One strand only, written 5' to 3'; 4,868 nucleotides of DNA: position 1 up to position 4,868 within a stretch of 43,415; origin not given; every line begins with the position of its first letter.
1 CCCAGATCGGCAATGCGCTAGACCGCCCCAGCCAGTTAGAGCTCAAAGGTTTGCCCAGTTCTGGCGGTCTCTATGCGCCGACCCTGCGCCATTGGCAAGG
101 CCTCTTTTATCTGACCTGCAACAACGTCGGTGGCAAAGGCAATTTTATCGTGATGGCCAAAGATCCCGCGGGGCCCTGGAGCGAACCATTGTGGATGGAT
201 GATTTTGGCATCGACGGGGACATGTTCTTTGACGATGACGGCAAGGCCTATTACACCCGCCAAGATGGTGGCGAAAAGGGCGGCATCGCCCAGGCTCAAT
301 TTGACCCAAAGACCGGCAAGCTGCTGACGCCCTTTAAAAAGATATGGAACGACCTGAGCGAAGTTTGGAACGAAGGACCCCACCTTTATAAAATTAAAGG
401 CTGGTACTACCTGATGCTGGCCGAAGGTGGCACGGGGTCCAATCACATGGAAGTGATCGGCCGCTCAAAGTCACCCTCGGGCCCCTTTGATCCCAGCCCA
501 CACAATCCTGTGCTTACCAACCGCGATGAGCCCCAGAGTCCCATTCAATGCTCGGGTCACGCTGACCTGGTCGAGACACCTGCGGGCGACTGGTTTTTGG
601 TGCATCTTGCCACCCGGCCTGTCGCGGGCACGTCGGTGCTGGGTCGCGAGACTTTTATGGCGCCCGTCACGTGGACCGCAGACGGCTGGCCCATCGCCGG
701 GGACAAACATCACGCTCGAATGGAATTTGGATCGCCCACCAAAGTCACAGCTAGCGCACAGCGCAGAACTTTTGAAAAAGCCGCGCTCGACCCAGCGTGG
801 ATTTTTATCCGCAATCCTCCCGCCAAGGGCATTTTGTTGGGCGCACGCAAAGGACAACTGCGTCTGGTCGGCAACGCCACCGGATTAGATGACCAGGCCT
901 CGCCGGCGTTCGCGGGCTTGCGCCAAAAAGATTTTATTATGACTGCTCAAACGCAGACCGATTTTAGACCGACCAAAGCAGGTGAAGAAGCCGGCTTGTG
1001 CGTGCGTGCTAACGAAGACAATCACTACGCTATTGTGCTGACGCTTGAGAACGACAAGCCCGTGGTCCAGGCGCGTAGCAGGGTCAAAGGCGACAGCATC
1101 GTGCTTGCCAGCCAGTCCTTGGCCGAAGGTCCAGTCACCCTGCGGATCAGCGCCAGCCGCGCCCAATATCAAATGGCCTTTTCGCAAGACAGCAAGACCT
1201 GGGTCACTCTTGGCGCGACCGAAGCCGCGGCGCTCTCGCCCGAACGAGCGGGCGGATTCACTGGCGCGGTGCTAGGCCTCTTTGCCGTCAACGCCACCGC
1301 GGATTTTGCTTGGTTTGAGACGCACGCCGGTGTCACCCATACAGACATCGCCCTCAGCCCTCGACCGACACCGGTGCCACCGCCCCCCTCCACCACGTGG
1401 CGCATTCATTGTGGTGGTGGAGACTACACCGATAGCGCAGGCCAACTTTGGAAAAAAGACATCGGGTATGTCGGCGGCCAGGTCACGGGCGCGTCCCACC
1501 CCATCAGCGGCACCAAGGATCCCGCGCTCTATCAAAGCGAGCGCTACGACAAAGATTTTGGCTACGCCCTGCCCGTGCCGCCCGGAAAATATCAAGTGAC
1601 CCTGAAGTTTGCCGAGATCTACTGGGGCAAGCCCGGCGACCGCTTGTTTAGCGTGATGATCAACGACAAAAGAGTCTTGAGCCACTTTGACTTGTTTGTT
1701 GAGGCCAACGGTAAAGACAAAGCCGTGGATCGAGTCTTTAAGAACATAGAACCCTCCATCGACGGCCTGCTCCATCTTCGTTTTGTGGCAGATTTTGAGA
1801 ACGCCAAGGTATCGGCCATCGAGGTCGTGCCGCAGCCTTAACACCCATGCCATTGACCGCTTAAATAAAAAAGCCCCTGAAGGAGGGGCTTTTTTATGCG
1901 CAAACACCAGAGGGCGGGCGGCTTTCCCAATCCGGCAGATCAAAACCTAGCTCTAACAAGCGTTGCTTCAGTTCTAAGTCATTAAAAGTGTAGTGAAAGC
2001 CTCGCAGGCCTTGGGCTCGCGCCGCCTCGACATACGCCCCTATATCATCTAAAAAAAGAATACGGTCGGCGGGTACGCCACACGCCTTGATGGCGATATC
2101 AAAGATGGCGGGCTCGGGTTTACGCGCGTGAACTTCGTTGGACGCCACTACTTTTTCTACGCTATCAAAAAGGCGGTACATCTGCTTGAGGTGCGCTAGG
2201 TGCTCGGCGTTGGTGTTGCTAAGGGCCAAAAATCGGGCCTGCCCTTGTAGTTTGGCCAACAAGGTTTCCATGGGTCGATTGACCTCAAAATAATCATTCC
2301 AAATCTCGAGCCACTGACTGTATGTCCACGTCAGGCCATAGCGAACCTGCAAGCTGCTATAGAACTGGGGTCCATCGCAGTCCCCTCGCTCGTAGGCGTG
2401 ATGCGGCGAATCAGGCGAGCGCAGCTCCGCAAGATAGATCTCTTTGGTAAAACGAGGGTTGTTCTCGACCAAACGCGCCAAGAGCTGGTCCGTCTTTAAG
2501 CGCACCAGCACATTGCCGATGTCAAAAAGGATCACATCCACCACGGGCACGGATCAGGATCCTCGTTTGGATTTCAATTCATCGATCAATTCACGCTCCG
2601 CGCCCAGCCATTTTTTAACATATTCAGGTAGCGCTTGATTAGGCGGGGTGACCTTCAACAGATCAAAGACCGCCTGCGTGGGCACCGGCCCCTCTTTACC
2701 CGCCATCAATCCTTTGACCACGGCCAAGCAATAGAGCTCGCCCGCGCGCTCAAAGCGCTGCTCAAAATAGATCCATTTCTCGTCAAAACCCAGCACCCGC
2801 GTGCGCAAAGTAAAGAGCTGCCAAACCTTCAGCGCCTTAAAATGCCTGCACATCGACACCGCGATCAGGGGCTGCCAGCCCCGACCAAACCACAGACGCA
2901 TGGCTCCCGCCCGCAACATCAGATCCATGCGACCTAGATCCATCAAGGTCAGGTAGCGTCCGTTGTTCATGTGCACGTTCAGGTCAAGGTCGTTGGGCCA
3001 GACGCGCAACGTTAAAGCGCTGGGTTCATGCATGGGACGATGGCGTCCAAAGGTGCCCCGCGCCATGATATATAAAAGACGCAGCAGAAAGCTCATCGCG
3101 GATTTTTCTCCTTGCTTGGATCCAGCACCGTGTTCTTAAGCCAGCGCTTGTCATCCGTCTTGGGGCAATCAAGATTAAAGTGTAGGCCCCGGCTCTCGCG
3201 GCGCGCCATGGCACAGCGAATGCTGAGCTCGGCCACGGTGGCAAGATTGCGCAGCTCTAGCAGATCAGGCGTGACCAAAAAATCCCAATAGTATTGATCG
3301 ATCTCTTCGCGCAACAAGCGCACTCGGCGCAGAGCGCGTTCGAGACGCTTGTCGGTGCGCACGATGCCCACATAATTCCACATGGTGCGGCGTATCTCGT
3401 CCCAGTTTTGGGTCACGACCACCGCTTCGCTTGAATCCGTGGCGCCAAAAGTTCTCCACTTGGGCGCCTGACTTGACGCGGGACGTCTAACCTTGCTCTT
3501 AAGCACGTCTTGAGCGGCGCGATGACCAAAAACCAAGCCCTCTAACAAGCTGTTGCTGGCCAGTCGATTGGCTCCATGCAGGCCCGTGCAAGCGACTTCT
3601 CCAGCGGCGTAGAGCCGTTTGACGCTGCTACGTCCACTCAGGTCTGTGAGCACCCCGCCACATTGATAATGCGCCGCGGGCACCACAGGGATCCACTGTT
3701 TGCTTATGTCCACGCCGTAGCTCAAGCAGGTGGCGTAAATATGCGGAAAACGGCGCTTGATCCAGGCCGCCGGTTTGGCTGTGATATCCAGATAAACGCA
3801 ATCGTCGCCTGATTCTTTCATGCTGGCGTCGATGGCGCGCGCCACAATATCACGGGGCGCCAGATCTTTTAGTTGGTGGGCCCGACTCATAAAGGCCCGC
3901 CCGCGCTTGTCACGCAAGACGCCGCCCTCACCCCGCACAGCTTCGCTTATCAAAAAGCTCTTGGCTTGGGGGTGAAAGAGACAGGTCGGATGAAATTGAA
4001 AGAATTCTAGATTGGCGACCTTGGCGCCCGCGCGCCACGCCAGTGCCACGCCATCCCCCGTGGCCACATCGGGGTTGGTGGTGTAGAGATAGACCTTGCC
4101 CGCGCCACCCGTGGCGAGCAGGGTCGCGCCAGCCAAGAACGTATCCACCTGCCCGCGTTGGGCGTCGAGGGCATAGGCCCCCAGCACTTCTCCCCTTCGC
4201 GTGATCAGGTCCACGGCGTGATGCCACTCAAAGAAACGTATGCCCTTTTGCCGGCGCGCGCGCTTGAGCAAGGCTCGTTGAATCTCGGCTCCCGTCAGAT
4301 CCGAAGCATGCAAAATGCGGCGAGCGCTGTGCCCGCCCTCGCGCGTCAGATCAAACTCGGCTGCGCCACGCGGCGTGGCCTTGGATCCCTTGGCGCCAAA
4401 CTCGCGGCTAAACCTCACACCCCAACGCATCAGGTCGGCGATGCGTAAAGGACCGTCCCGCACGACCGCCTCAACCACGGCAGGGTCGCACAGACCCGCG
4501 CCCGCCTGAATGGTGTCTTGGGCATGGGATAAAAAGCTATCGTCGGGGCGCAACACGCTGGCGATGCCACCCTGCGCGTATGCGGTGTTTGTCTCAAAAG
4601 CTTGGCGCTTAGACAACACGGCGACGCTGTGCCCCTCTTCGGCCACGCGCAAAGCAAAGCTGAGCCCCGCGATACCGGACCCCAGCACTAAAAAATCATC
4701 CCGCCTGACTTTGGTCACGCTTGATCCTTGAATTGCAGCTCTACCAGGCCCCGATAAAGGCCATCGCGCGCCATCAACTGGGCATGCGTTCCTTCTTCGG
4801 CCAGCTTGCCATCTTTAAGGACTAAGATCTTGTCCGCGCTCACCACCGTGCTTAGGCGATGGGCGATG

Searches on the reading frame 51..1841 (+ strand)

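Call 40: search_protein_families(library=pfam, proteins=[window:51-1841:+], max_evalue=0.00001)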
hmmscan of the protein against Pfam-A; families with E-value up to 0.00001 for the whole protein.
window:51-1841:+ (596 aa): 3 families
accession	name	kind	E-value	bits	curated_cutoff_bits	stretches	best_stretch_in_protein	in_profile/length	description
PF04616.20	Glyco_hydro_43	-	2.1e-59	201.7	32.2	1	7-214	67-288/288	Glycosyl hydrolases family 43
PF17851.8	GH43_C2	-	2.4e-42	145.4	22.7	1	239-423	2-201/203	Beta xylosidase C-terminal Concanavalin A-like domain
PF11721.14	Malectin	-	4.1e-27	95.6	23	1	449-563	2-126/163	Malectin domain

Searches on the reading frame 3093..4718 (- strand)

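Call 40: search_protein_families(library=pfam, proteins=[window:3093-4718:-], max_evalue=0.00001)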
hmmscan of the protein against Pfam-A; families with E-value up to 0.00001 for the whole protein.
window:3093-4718:- (541 aa): 4 families
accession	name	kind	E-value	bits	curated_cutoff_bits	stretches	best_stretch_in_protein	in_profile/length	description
PF00890.30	FAD_binding_2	-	3e-101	340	20.4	1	8-391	1-414/414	FAD binding domain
PF02910.25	Succ_DH_flav_C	-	2.6e-19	69.9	20.8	1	440-535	2-103/130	Fumarate reductase flavoprotein C-term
PF01266.30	DAO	-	4.5e-09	36.7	27.9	1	8-206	1-205/353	FAD dependent oxidoreductase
PF07992.20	Pyr_redox_2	-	1.1e-08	35.3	26.1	0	8-206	2-110/291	Pyridine nucleotide-disulphide oxidoreductase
